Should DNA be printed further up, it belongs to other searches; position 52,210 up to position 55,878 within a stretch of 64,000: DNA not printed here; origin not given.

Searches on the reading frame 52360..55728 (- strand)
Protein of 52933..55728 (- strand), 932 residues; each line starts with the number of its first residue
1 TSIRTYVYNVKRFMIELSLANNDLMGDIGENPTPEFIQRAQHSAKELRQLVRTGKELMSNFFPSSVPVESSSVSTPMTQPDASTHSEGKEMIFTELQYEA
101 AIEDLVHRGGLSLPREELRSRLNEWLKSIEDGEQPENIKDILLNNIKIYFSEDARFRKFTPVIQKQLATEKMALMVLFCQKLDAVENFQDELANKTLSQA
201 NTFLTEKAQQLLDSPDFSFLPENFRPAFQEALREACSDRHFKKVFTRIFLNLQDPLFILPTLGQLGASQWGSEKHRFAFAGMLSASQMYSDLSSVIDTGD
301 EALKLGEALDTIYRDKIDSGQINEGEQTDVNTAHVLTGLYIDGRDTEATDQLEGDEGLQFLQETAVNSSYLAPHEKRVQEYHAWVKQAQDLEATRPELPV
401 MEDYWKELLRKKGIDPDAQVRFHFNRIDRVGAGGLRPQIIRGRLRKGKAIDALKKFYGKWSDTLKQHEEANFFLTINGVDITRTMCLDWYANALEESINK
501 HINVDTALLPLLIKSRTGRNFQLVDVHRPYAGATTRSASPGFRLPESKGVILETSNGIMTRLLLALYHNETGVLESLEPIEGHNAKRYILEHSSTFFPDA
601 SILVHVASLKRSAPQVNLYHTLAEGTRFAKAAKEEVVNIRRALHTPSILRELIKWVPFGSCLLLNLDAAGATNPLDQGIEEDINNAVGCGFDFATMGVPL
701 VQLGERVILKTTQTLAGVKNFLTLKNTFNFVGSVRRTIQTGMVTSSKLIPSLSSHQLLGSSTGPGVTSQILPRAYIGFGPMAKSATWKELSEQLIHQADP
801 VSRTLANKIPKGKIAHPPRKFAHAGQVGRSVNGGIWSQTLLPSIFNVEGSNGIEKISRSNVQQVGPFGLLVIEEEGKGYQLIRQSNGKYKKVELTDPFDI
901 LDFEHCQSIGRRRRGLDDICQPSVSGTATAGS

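Call 27: search_protein_representatives(protein=window:52933-55728:-)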
Query: 932 residues. Proteins with E-value up to 0.001 (for the whole library): 6; up to 1e-10: 4; up to 1e-30: 1. The best 6 are listed.
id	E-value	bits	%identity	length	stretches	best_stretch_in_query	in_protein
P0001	0.0e+00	2113.4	100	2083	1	1-932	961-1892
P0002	3.6e-16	74.9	32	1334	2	471-705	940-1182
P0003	2.2e-14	69.0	24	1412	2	140-600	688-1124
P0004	4.2e-14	68.0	31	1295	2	140-348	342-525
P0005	6.6e-06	40.9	26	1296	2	244-593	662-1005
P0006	1.2e-04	36.8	36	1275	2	617-700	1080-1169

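Call 29: search_protein_families(library=pfam, proteins=[P0002, P0003, P0004, P0005, P0006], max_evalue=0.1)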
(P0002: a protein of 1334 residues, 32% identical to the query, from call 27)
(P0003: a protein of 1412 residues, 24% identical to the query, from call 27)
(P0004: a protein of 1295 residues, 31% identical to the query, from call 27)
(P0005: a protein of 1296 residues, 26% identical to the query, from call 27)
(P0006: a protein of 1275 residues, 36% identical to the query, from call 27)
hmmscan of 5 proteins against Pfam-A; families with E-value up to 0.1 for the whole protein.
P0002 (1334 aa): 0 families

P0003 (1412 aa): 0 families

P0004 (1295 aa): 2 families
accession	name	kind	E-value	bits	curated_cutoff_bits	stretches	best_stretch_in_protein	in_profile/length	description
PF15645.12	Tox-PLDMTX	-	1.3e-10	42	26.1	1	1090-1193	1-96/142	Dermonecrotoxin of the Papain-like fold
PF03370.18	CBM_21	-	0.094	13.4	28.9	0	386-423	17-54/113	Carbohydrate/starch-binding module (family 21)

P0005 (1296 aa): 1 family
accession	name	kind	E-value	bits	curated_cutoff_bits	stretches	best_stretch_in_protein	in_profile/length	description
PF11564.14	BpuJI_N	-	0.062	13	25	0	898-933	24-59/278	Restriction endonuclease BpuJI - N terminal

P0006 (1275 aa): 1 family
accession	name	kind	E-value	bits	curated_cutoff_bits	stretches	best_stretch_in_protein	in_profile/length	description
PF21825.2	crAss001_48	-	0.028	14.7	24.8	0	798-825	2-29/61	crAss001_48 related protein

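Call 30: find_encoding_contigs(protein=P0002, flank=10000, max_places=4)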
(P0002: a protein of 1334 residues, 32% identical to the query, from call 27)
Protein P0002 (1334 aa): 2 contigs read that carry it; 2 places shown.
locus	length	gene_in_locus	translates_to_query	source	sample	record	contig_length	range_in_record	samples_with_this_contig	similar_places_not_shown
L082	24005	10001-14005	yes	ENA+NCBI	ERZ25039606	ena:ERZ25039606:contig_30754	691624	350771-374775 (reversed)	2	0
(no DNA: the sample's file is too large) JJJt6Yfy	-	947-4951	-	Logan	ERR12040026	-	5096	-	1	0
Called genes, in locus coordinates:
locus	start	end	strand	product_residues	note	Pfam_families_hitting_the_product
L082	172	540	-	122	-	-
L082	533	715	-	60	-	PF01402:RHH_1 (weak)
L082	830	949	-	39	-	-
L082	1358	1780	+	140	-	-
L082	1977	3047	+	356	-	-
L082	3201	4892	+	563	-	-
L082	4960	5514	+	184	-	-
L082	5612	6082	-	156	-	PF02643:DUF192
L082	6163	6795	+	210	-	PF02085:Cytochrom_CIII (faint), PF14537:Cytochrom_c3_2 (faint), PF14522:Cytochrome_C7 (weak)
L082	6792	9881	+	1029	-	PF12838:Fer4_7 (weak), PF13183:Fer4_8 (faint), PF13247:Fer4_11 (weak)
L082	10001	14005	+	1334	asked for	-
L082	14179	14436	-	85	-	-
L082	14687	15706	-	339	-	PF13546:DDE_5, PF01609:DDE_Tnp_1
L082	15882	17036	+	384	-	PF01610:DDE_Tnp_ISL3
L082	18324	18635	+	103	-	PF01527:HTH_Tnp_1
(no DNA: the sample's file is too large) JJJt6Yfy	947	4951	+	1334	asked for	-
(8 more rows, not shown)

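Call 34: find_homologous_proteins(query=A1, max_evalue=0.001)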
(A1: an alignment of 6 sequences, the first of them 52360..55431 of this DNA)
Query A1 (6 sequences) (1024 aa, profile of the alignment): 1 proteins with E <= 0.001 among 8000 candidates.
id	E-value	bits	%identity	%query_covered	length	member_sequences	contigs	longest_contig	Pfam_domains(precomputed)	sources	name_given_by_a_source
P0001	1.0e-233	797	100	100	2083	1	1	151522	PF22596.3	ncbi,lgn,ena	-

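Call 36: find_encoding_contigs(protein=P0004, flank=10000, max_places=4)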
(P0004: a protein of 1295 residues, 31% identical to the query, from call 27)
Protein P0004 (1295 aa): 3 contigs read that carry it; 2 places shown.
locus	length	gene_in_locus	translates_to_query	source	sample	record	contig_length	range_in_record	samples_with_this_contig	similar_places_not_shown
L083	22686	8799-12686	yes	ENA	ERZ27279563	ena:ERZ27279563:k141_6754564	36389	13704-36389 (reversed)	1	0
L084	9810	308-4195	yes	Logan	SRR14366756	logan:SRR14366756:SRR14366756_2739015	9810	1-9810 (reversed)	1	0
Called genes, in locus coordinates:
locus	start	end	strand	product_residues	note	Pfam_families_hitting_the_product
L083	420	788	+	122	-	PF05717:TnpB_IS66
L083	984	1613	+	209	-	PF03050:DDE_Tnp_IS66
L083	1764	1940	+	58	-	-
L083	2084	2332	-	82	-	PF01016:Ribosomal_L27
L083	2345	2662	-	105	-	PF00829:Ribosomal_L21p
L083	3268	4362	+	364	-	PF00155:Aminotran_1_2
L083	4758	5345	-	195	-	PF00702:Hydrolase, PF13419:HAD_2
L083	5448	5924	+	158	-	PF01842:ACT, PF22629:ACT_AHAS_ss, PF13710:ACT_5, PF10369:ALS_ss_C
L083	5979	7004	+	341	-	PF02826:2-Hacid_dh_C, PF03446:NAD_binding_2 (weak), PF03807:F420_oxidored, PF07991:KARI_N, PF02153:PDH_N (weak), PF01450:KARI_C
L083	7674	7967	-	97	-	-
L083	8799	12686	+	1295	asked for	PF15645:Tox-PLDMTX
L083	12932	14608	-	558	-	-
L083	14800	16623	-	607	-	PF08439:Peptidase_M3_N, PF01432:Peptidase_M3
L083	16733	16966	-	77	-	-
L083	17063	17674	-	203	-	PF00163:Ribosomal_S4, PF01479:S4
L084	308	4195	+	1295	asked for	PF15645:Tox-PLDMTX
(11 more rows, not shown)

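Call 37: find_encoding_contigs(protein=P0003, flank=10000, max_places=3)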
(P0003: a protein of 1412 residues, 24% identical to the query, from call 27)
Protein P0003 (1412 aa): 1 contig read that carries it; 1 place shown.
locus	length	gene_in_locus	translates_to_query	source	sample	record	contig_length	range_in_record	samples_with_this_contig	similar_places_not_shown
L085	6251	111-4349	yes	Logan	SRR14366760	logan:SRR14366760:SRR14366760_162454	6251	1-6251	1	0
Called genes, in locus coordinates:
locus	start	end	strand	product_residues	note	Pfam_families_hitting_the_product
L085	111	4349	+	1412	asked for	-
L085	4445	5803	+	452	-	PF03916:NrfD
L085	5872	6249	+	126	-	?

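Call 38: find_encoding_contigs(protein=P0005, flank=10000, max_places=3)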
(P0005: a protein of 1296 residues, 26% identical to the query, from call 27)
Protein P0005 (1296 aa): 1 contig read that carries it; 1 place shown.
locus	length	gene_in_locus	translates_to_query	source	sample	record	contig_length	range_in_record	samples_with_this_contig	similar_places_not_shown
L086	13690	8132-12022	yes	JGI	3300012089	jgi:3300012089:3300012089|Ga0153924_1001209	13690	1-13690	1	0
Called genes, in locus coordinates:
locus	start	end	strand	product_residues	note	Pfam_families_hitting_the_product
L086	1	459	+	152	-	?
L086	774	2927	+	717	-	-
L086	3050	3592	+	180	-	-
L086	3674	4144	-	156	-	PF02643:DUF192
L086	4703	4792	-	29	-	-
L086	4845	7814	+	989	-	PF13183:Fer4_8 (faint), PF12838:Fer4_7 (weak), PF13247:Fer4_11 (weak)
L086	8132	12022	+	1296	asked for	-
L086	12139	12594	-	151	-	-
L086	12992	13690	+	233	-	?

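Call 39: find_encoding_contigs(protein=P0006, flank=10000, max_places=3)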
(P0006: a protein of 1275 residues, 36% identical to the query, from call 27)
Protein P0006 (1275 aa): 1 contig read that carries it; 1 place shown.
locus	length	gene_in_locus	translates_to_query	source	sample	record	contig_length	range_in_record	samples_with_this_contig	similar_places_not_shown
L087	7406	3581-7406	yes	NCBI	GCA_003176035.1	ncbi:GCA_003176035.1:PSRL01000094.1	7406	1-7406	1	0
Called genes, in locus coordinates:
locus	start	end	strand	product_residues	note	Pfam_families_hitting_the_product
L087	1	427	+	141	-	PF14537:Cytochrom_c3_2 (faint), PF02085:Cytochrom_CIII (faint), PF14522:Cytochrome_C7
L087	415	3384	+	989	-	PF13183:Fer4_8 (faint), PF12838:Fer4_7 (weak), PF13187:Fer4_9 (faint), PF13247:Fer4_11 (weak), PF12838:Fer4_7 (weak)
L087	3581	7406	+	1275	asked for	?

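Call 46: predict_structure(alignment_id=A1)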
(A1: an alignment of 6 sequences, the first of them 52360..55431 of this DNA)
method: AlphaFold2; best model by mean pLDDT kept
length: 1024 residues; sequences in the alignment: 6
mean_pLDDT: 47.9   pTM: 0.35
mean pLDDT of the five models: 47.9, 47.8, 46.1, 43.8, 43.4
residues with pLDDT >= 90: 5; 70-90: 248; 50-70: 159; < 50: 612
segments of 3 or more residues with pLDDT < 50: 1-59, 83-86, 189-195, 213-276, 326-347, 362-371, 436-443, 571-573, 575-581, 591-695, 711-1024
pLDDT, mean of each block of 10 residues (from residue 1): 28 35 46 43 45 48 56 63 54 79 85 71 63 74 77 73 71 76 57 52 69 42 35 33 31 33 34 47 75 80 85 79 52 28 50 72 44 69 79 87 86 77 85 52 65 84 82 72 81 80 71 64 79 80 58 54 62 49 52 40 27 26 28 27 26 25 24 22 31 47 54 33 25 22 28 28 39 40 35 36 32 28 21 23 23 24 21 22 23 27 24 25 28 27 28 29 28 29 31 26 25 26 26
secondary structure, 60 per line:
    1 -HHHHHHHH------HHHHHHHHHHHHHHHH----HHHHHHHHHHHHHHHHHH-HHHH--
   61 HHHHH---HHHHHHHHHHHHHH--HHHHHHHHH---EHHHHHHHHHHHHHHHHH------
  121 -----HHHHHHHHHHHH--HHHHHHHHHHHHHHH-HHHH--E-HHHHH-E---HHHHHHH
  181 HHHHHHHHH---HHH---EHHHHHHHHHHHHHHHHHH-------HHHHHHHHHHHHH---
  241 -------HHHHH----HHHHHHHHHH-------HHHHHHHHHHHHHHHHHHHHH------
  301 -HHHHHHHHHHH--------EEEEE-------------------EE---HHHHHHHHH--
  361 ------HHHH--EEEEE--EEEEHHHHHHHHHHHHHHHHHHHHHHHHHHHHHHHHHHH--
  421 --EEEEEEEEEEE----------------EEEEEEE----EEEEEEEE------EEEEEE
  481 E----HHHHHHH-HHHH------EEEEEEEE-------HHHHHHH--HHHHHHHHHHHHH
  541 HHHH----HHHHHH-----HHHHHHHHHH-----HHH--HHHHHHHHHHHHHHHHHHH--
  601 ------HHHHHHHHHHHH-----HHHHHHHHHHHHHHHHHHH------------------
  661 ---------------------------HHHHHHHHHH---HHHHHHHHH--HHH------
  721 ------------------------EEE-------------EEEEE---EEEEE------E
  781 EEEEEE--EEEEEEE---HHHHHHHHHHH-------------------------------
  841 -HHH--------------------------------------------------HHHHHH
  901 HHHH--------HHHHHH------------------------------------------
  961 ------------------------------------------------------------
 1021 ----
elements in order (helices of 4 or more, strands of 3 or more residues): H2-9 H16-31 H36-53 H55-58 H61-65 H69-82 H85-93 H98-114 H126-137 H140-154 H156-159 H164-168 H174-189 H200-217 H225-237 H248-252 H257-266 H274-294 H302-312 E321-325 H350-358 H367-370 E373-377 E380-383 H384-418 E423-433 E450-456 E461-468 E475-481 H486-492 H494-497 E504-511 H519-525 H528-544 H549-554 H560-569 H580-598 H607-618 H624-642 H688-697 H701-709 E745-747 E761-765 E769-773 E780-786 E789-795 H799-809 H895-904 H913-918

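Call 49: fold_search(model_id=the predicted structure, library=pdb)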
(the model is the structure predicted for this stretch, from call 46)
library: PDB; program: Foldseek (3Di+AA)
matches with E <= 10: 95; with E <= 0.001: 0
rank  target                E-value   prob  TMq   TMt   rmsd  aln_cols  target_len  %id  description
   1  6a28_B                1.1e+00  0.04  0.05  0.14  19.4       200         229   12  Crystal structure of PprA W183R mutant form 2 (released 2018-12-26)
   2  7zrn_A                1.5e+00  0.06  0.08  0.17  19.3       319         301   12  Crystal structure of 10-epi-cubebol synthase from Sorangium cellulosum (ScCubS) in complex with Pyrophosphate (released 2022-11-02)
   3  8fl2_LE               1.7e+00  0.04  0.03  0.11  22.7       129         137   12  Human nuclear pre-60S ribosomal subunit (State I1) (released 2023-07-12)
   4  8fy3_A                1.8e+00  0.02  0.07  0.10  26.1       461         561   13  Structure of NOT1:NOT10:NOT11 module of the human CCR4-NOT complex (released 2023-07-26)
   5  8fm6_B                2.1e+00  0.10  0.03  0.20   9.0        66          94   18  Dri1 hemoprotein variant H21A with a zinc-mirror heme site (released 2024-04-24)
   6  8bsi_LU               2.7e+00  0.04  0.03  0.10  22.0       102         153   14  Giardia ribosome chimeric hybrid-like GDP+Pi bound state (B1) (released 2023-03-15)
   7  9eie_A                2.7e+00  0.03  0.05  0.18  15.7       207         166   10  Trypanosomatid-specific protein of unknown function (released 2025-02-26)
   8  8ovi_MODEL_1_A        2.9e+00  0.13  0.04  0.23  16.5        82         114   16  BRICHOS monomer (released 2024-06-26)
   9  8k42_V                2.9e+00  0.03  0.06  0.08  14.8       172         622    8  Structure of full Banna virus (released 2024-03-27)
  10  7uoo_T                3.1e+00  0.04  0.03  0.15  16.4       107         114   10  Nucleoplasmic pre-60S intermediate of the Nog2 containing pre-rotation state (released 2023-03-15)
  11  7pnt_V                3.1e+00  0.02  0.06  0.12  23.4       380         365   12  Assembly intermediate of mouse mitochondrial ribosome small subunit without mS37 in complex with RbfA and Tfb1m (released 2022-06-15)
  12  9d5n_CW               3.3e+00  0.01  0.05  0.09  40.7       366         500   10  48-nm doublet microtubule from Trichomonas vaginalis strain G3 (released 2025-05-14)
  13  6d7k_H                3.5e+00  0.20  0.05  0.38   5.3        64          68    5  Complex structure of Methane monooxygenase hydroxylase in complex with inhibitory subunit (released 2019-06-26)
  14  8brm_LU               3.7e+00  0.04  0.03  0.10  22.8       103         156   13  Giardia ribosome in POST-T state, no E-site tRNA (A6) (released 2023-03-15)
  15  8gra_G                3.7e+00  0.04  0.04  0.06  27.2       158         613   11  Structure of Type VI secretion system cargo delivery vehicle Hcp-VgrG-PAAR (released 2023-07-12)
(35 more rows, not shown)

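Call 50: search_solved_structures(query=A1, max_evalue=10)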
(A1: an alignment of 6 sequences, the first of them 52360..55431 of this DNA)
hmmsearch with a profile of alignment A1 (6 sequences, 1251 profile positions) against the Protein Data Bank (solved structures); distinct sequences matched with E-value up to 10: 0.

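Call 55: find_related_loci(query=A2, collection=metagenome_contigs, flank=8000)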
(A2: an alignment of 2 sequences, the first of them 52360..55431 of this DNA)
Query A2 (1024 aa) in metagenome_contigs; peptide patterns used: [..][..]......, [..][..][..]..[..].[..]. (x = any residue, [..] = any of these).
103 stretches matched a pattern, but none encodes a relative of the query by tblastn (E <= 1e-3).

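Call 76: search_protein_families(library=padloc, proteins=[P0004, P0002], max_evalue=0.01)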
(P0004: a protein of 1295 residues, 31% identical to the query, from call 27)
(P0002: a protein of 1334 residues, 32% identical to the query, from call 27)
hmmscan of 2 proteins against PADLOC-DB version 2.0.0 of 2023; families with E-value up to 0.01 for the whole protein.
P0004 (1295 aa): 0 families

P0002 (1334 aa): 0 families
